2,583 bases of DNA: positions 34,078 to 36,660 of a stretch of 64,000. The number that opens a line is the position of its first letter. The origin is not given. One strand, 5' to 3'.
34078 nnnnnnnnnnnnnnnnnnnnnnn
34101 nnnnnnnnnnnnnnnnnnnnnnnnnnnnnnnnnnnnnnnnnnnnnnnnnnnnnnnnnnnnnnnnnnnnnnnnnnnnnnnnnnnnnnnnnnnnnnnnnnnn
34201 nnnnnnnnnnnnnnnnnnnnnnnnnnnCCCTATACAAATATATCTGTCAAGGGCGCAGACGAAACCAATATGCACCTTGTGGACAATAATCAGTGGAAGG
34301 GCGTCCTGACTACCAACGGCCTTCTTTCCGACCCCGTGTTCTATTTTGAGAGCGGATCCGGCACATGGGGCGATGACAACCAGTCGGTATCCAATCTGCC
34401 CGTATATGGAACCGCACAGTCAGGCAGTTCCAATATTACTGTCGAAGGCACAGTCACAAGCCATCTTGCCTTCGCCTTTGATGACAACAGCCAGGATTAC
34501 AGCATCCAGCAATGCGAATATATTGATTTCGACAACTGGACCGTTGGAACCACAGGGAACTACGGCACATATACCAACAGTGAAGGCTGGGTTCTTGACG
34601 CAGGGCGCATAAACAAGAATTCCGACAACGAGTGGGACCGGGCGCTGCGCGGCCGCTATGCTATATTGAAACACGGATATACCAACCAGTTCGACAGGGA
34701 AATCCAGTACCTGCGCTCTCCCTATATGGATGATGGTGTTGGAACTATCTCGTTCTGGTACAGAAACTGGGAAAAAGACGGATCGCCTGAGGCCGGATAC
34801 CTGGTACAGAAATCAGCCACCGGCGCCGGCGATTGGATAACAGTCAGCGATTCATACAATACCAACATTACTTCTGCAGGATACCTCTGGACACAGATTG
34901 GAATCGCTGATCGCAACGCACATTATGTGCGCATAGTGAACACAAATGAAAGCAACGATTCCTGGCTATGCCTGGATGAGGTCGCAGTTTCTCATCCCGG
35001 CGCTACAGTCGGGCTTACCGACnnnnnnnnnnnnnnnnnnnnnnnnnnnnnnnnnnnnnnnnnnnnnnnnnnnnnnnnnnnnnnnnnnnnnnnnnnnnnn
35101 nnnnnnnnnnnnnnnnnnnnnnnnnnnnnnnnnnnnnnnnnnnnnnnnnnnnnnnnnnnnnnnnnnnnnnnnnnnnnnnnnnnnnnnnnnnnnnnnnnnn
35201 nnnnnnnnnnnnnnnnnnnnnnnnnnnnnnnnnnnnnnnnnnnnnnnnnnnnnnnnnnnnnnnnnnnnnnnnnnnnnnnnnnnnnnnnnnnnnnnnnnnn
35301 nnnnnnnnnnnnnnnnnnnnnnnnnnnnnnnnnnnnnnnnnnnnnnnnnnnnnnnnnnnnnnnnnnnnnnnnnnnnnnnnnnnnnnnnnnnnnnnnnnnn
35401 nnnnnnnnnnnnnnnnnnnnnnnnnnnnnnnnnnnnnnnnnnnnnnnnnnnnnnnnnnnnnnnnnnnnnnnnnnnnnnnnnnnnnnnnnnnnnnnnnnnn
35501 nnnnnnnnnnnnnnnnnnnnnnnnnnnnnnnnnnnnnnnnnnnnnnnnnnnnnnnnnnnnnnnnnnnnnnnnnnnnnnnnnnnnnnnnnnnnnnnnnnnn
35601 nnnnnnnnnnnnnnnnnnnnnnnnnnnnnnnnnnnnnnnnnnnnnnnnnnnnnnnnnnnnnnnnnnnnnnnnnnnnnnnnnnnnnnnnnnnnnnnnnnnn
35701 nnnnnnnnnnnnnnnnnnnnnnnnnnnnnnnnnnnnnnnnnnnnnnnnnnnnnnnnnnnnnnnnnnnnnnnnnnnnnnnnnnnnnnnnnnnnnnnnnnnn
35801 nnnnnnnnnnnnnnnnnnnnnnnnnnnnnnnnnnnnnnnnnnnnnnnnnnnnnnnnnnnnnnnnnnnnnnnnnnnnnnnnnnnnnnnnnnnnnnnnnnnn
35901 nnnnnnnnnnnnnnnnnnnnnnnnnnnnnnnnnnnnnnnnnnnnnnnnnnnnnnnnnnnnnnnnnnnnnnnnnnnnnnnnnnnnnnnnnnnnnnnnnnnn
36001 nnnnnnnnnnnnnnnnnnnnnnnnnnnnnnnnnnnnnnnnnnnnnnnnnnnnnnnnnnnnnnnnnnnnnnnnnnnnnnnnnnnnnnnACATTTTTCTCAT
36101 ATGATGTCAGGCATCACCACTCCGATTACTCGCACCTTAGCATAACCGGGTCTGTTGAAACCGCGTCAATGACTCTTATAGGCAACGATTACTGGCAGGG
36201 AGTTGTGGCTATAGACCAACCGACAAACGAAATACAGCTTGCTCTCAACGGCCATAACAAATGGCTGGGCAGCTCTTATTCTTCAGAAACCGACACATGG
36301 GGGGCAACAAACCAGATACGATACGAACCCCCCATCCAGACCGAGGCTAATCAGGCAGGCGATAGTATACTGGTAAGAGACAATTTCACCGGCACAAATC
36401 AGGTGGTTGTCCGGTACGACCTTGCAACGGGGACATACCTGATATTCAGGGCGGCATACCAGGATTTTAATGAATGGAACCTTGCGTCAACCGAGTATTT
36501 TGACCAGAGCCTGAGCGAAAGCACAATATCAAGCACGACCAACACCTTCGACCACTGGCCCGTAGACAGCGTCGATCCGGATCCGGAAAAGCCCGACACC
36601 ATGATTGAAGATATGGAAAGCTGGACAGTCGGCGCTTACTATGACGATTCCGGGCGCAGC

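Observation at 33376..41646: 2756-aa giant protein built from a novel repeated ~150-200-aa module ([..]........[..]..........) plus lamin-tail-like and InlB-B-repeat-like domains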

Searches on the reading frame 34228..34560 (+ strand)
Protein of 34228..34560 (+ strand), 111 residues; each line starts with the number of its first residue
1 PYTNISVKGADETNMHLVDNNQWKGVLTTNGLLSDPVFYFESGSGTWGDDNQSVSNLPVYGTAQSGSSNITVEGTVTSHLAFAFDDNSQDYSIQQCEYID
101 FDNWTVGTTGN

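Call 44: search_protein_families(library=pfam, proteins=[window:34228-34560:+], max_evalue=10)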
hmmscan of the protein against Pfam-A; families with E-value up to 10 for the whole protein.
window:34228-34560:+ (111 aa): 1 family
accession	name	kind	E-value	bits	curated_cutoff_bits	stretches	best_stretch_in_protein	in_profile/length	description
PF04630.18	Phage_TTP_1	-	0.02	14.7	22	1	6-95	2-89/199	Phage tail tube protein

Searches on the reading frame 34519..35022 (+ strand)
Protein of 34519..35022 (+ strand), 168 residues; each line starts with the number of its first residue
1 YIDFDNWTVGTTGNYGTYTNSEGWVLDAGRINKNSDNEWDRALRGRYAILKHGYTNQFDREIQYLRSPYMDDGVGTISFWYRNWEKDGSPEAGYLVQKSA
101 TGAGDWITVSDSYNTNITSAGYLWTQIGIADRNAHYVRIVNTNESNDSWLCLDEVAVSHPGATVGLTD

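Call 41: search_protein_representatives(alignment_id=A2)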
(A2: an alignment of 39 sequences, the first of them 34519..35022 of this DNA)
Query: 39 sequences, 147 profile positions. Proteins with E-value up to 0.001 (for the whole library): 4930; up to 1e-10: 1173; up to 1e-30: 248. The best 150 are listed.
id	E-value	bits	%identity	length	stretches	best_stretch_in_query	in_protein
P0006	6.0e-227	759.6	-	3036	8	1-147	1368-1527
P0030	2.1e-221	741.6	-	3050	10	1-147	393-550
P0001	3.7e-207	695.3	-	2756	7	2-146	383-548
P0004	4.5e-203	682.1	-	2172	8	1-145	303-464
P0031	1.2e-201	677.4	-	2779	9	3-147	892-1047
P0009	1.2e-187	632.1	-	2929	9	2-146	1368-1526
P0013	6.0e-187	629.8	-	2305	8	3-147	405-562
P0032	3.1e-181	611.2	-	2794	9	3-143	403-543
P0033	4.6e-179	604.2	-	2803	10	1-143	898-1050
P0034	3.5e-177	598.1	-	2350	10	2-147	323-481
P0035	9.4e-177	596.7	-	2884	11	1-147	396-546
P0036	9.3e-174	587.0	-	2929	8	2-147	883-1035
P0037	4.4e-168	568.6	-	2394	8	2-145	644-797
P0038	2.2e-167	566.3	-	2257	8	2-146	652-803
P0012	3.8e-167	565.5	-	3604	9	1-147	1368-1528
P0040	3.4e-162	549.5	-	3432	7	1-147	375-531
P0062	1.0e-114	395.4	-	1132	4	1-140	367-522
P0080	5.9e-85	298.9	-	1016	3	2-140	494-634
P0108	2.1e-75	267.9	-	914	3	1-139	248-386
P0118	2.1e-71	254.9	-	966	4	6-142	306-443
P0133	2.5e-62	225.5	-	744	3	2-146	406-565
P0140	2.7e-60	218.9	-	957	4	19-141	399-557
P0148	2.8e-58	212.3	-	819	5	2-137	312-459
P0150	1.7e-57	209.8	-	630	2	2-146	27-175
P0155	1.8e-55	203.2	-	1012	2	1-147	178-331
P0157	2.1e-55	203.0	-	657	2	3-147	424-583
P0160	7.4e-54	198.0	-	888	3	42-140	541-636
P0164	2.3e-52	193.2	-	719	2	1-139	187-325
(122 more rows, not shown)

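Call 42: search_protein_families(library=pfam, proteins=[P0150, P0133, P0157, P0164, P0148, P0108, P0160, P0140, P0118, P0155], max_evalue=0.01)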
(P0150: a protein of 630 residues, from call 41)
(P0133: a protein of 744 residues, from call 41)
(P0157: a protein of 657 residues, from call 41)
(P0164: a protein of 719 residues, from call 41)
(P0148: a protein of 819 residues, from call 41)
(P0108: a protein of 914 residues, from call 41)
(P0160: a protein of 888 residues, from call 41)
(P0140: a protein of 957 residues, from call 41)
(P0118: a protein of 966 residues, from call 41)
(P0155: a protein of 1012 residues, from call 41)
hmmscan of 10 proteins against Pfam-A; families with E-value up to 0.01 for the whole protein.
P0150 (630 aa): 4 families
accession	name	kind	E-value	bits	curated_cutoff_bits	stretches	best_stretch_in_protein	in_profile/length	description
PF22633.2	F5_F8_type_C_2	-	3.5e-05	24.8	27.8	0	351-399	44-91/91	NedA-like, galactose-binding domain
PF19912.4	DUF6385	-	6.1e-05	23.4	26.8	0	342-400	6-62/82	Domain of unknown function (DUF6385)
PF00754.31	F5_F8_type_C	-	0.00012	22.6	28.2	0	92-137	53-102/127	F5/8 type C domain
PF00629.30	MAM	-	0.00046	20.5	26.4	0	368-419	101-153/158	MAM domain, meprin/A5/mu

P0133 (744 aa): 4 families
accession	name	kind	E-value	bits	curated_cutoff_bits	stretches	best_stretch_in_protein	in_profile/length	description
PF22633.2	F5_F8_type_C_2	-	1.9e-06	28.9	27.8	0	489-537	46-91/91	NedA-like, galactose-binding domain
PF00754.31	F5_F8_type_C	-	9.7e-05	22.9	28.2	0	110-170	50-113/127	F5/8 type C domain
PF00629.30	MAM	-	0.001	19.4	26.4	0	99-188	62-153/158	MAM domain, meprin/A5/mu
PF11896.14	GlgE_dom_N_S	-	0.0017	19.2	25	0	576-644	23-90/179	Alpha-1,4-glucan:maltose-1-phosphate maltosyltransferase, domain N/S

P0157 (657 aa): 1 family
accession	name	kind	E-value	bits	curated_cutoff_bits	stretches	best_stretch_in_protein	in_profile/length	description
PF22633.2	F5_F8_type_C_2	-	0.0024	18.9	27.8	0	501-554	38-91/91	NedA-like, galactose-binding domain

P0164 (719 aa): 1 family
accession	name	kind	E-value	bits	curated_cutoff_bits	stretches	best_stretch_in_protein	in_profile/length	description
PF22633.2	F5_F8_type_C_2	-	2.3e-05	25.3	27.8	0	246-291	33-78/91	NedA-like, galactose-binding domain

P0148 (819 aa): 0 families

P0108 (914 aa): 3 families
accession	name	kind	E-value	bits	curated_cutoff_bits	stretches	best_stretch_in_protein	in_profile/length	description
PF22633.2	F5_F8_type_C_2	-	9.1e-07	29.8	27.8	0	177-223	47-91/91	NedA-like, galactose-binding domain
PF00754.31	F5_F8_type_C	-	9.2e-05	23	28.2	0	177-226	62-113/127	F5/8 type C domain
PF19912.4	DUF6385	-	0.00063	20.2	26.8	0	172-212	14-53/82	Domain of unknown function (DUF6385)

P0160 (888 aa): 3 families
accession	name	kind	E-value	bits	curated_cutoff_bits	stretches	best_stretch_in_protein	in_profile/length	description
PF00932.25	LTD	-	1.6e-12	48.2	34.3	1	355-465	5-107/109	Lamin Tail Domain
PF22633.2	F5_F8_type_C_2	-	5.5e-05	24.1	27.8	0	704-742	39-81/91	NedA-like, galactose-binding domain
PF00754.31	F5_F8_type_C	-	0.0017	18.9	28.2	0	710-760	60-113/127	F5/8 type C domain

P0140 (957 aa): 0 families

P0118 (966 aa): 4 families
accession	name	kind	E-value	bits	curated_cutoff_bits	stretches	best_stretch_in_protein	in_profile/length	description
PF22633.2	F5_F8_type_C_2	-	2.7e-06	28.3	27.8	0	373-421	45-91/91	NedA-like, galactose-binding domain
PF00754.31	F5_F8_type_C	-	8.9e-06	26.3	28.2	0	376-425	63-114/127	F5/8 type C domain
PF19912.4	DUF6385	-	0.00016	22.1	26.8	0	375-403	18-46/82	Domain of unknown function (DUF6385)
PF22058.2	X25_BaPul_like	-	0.0052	17.3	27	0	31-117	12-84/87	Pullulanase X25 domain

P0155 (1012 aa): 0 families

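Call 91: list_cluster_members(proteins=[P0030, P0031, P0035, P0040, P0062, P0080, P0108, P0133, P0150, P0160])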
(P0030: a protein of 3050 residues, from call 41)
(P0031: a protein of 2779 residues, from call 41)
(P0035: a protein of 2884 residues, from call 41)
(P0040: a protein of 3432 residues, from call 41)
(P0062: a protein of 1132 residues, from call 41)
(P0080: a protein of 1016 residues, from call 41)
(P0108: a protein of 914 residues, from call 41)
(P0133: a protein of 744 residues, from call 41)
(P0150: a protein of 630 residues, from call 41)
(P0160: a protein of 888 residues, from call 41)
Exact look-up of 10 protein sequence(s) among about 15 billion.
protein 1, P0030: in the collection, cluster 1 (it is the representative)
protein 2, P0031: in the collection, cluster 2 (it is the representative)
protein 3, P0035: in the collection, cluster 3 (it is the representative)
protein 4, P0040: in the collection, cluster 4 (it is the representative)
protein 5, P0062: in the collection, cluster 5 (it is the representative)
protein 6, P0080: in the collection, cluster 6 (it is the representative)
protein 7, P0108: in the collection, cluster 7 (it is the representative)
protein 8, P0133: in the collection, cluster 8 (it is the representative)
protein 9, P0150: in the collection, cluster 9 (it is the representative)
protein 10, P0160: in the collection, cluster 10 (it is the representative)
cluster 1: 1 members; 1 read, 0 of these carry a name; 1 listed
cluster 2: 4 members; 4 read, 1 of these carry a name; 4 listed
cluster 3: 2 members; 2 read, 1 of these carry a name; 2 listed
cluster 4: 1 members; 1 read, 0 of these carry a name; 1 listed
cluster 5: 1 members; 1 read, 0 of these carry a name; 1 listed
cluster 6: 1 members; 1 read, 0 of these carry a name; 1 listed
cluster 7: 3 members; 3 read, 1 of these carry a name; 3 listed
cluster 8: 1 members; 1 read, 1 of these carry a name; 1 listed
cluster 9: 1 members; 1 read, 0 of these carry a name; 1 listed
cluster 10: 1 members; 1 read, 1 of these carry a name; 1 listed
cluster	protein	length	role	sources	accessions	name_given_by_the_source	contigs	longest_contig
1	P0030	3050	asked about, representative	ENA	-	-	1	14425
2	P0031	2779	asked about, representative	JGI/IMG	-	-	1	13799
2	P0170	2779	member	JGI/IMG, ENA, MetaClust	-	\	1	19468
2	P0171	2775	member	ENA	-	-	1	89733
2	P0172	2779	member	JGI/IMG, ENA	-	-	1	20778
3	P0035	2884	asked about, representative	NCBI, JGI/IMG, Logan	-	hypothetical protein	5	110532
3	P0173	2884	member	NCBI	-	-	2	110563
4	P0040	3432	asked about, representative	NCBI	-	-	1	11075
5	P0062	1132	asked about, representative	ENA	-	-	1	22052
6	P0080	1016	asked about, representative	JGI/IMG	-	-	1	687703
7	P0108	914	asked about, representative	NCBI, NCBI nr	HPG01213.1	MAG TPA: hypothetical protein PLE77_14235, partial [Kiritimatiellia bacterium] | hypothetical protein [Kiritimatiellia bacterium]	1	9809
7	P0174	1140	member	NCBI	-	-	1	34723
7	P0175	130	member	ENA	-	-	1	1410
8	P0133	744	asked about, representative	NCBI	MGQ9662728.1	MAG: choice-of-anchor J domain-containing protein, partial [Kiritimatiellia bacterium]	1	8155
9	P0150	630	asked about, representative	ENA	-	-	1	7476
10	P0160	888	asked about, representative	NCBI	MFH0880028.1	MAG: lamin tail domain-containing protein, partial [Lentisphaerota bacterium]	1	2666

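Call 92: search_protein_families(library=ncbifam, alignment_id=A2, max_evalue=1)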
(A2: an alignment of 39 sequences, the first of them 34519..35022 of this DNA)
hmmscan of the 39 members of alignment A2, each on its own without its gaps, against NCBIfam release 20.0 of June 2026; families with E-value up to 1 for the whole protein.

A. member 1, window:34519-35022:+ (168 aa): 1 family
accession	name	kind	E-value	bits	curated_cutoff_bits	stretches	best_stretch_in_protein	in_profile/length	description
NF006103.0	PRK08257.1-1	equivalog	0.021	13.7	757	1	72-116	428-472/495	acetyl-CoA acetyltransferase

B. families by the number of members that match (of 39 scanned): 12 families
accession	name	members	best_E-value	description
NF038128.1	choice_anch_J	10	9.5e-08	choice-of-anchor J domain-containing protein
NF052644.1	T9SS_DNase_Rie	5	8e-07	T9SS-dependent surface endonuclease, AS87_RS02955 family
NF049843.1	BdpA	2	0.018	BAR domain-like protein A BdpA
NF006103.0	PRK08257.1-1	1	0.021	acetyl-CoA acetyltransferase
NF041333.1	CruF_Halo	1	0.038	bisanhydrobacterioruberin hydratase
NF010237.0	PRK13684.1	1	0.052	photosynthesis system II assembly factor Ycf48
NF011499.0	PRK14908.1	1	0.058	glycine--tRNA ligase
NF050073.1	LectinOAAFamily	1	0.078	lectin OAA family protein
TIGR03130.1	malonate_delta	1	0.13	malonate decarboxylase acyl carrier protein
TIGR03279.1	cyano_FeS_chp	1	0.18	TIGR03279 family radical SAM protein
TIGR02122.1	TRAP_TAXI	1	0.18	TAXI family TRAP transporter solute-binding subunit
NF009059.0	PRK12393.1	1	0.19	amidohydrolase family protein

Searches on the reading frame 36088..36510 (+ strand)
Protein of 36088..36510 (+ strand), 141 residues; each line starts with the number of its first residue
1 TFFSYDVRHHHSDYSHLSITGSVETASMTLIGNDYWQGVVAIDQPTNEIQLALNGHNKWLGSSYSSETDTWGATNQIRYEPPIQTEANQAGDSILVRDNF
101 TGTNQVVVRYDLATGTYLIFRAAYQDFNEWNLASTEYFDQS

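Call 44: search_protein_families(library=pfam, proteins=[window:36088-36510:+], max_evalue=10)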
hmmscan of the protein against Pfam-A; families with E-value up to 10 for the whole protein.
window:36088-36510:+ (141 aa): 0 families

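Call 77: search_solved_structures(query=A5, max_evalue=10)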
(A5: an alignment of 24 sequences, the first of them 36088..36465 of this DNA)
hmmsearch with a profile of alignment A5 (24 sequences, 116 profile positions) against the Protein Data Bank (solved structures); distinct sequences matched with E-value up to 10: 0.

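Call 78: search_protein_families(library=pfam, alignment_id=A5, max_evalue=1)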
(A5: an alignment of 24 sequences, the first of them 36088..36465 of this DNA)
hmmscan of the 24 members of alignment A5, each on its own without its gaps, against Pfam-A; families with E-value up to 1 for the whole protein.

A. member 1, window:36088-36465:+ (126 aa): 0 families

B. families by the number of members that match (of 24 scanned): 11 families
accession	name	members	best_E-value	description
PF22058.2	X25_BaPul_like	2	0.0011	Pullulanase X25 domain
PF16561.11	AMPK1_CBM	2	0.0018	Glycogen recognition site of AMP-activated protein kinase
PF02922.24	CBM_48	2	0.0023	Carbohydrate-binding module 48 (Isoamylase N-terminal domain)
PF16411.10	SusF_SusE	1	0.0015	Outer membrane protein SusF_SusE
PF04630.18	Phage_TTP_1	1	0.015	Phage tail tube protein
PF17631.7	DUF5512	1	0.04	Family of unknown function (DUF5512)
PF00686.25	CBM_20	1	0.073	Starch binding domain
PF07715.20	Plug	1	0.089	TonB-dependent Receptor Plug Domain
PF13620.12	CarboxypepD_reg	1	0.13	Carboxypeptidase regulatory-like domain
PF15999.10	DUF4774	1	0.13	Domain of unknown function (DUF4774)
PF19209.5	CoV_S1_C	1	0.14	Coronavirus spike glycoprotein S1, C-terminal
